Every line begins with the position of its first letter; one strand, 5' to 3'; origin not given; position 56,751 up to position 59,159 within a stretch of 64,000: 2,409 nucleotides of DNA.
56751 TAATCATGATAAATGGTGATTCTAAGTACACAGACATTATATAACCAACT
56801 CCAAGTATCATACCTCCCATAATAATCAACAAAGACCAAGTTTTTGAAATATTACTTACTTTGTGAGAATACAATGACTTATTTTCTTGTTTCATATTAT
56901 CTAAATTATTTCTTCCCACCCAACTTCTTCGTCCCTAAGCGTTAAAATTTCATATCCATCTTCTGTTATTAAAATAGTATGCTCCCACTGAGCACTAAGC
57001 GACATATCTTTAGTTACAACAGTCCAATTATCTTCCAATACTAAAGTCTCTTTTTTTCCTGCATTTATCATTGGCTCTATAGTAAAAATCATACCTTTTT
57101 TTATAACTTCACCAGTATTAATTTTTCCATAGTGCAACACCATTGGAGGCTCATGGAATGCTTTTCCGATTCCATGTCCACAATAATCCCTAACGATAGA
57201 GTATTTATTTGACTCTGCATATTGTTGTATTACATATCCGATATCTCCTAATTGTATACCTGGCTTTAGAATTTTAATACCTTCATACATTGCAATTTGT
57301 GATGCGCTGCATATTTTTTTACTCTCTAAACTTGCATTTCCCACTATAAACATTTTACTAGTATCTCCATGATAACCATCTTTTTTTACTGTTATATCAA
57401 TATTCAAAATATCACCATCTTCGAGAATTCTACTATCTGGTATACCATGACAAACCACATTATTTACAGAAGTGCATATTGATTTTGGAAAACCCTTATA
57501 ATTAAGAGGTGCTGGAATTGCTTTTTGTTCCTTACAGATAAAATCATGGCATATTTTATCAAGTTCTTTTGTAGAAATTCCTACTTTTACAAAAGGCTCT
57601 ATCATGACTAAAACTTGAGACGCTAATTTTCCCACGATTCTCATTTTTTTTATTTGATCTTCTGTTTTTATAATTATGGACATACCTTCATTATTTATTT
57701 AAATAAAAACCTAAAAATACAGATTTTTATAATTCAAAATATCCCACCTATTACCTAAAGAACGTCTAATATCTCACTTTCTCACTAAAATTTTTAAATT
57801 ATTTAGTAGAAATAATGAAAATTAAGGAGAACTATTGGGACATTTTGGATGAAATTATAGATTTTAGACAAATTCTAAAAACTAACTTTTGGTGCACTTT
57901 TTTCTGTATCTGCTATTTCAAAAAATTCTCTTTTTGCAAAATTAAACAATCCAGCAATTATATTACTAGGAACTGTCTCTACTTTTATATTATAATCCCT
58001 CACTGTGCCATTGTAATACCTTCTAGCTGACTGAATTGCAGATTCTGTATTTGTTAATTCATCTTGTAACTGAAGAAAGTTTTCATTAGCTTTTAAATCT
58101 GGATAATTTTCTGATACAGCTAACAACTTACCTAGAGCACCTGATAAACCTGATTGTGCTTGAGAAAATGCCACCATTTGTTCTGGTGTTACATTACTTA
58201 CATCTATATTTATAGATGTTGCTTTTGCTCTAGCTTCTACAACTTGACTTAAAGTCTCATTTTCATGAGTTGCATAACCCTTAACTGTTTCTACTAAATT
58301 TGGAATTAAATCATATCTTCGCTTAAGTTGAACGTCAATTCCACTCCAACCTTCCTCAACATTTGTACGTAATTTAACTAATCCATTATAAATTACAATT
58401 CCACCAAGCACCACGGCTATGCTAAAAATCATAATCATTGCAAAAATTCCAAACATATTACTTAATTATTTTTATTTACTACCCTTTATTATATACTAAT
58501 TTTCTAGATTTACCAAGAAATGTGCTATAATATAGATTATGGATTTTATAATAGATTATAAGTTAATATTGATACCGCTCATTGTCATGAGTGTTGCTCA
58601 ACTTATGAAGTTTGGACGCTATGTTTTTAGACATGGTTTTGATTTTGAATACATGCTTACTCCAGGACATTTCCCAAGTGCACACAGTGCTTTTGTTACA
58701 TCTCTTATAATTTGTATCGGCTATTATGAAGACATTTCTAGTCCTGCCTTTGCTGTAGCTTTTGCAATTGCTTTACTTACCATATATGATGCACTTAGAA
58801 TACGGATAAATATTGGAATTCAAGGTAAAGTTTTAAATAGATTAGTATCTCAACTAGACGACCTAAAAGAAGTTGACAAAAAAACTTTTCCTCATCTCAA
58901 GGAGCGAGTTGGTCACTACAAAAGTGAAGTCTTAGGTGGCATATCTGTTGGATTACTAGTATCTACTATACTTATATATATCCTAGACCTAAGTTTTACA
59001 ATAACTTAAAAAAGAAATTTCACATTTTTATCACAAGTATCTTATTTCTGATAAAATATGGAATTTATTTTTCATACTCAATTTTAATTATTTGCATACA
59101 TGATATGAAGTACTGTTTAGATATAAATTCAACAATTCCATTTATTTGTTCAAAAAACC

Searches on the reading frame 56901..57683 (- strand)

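Call 27: search_protein_families(library=pfam, proteins=[window:56901-57683:-], max_evalue=0.01)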
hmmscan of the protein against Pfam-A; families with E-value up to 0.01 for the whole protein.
window:56901-57683:- (260 aa): 1 family
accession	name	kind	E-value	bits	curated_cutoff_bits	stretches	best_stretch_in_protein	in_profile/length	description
PF00557.29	Peptidase_M24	-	5.6e-51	173.7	23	1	12-241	1-208/208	Metallopeptidase family M24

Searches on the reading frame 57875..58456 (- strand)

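Call 27: search_protein_families(library=pfam, proteins=[window:57875-58456:-], max_evalue=0.01)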
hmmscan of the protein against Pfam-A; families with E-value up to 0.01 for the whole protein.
window:57875-58456:- (193 aa): 1 family
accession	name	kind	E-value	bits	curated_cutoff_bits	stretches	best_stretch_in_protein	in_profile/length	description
PF04011.17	LemA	-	1.6e-62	210.1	26.2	1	37-193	2-149/149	LemA family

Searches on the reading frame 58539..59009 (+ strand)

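Call 50: search_protein_families(library=pfam, proteins=[window:58539-59009:+], max_evalue=0.00001)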
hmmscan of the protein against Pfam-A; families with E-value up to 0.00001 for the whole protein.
window:58539-59009:+ (156 aa): 1 family
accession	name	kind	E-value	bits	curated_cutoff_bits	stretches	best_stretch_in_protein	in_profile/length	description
PF02681.20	DUF212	-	9.3e-30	103.8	26.5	1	8-141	4-126/126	Divergent PAP2 family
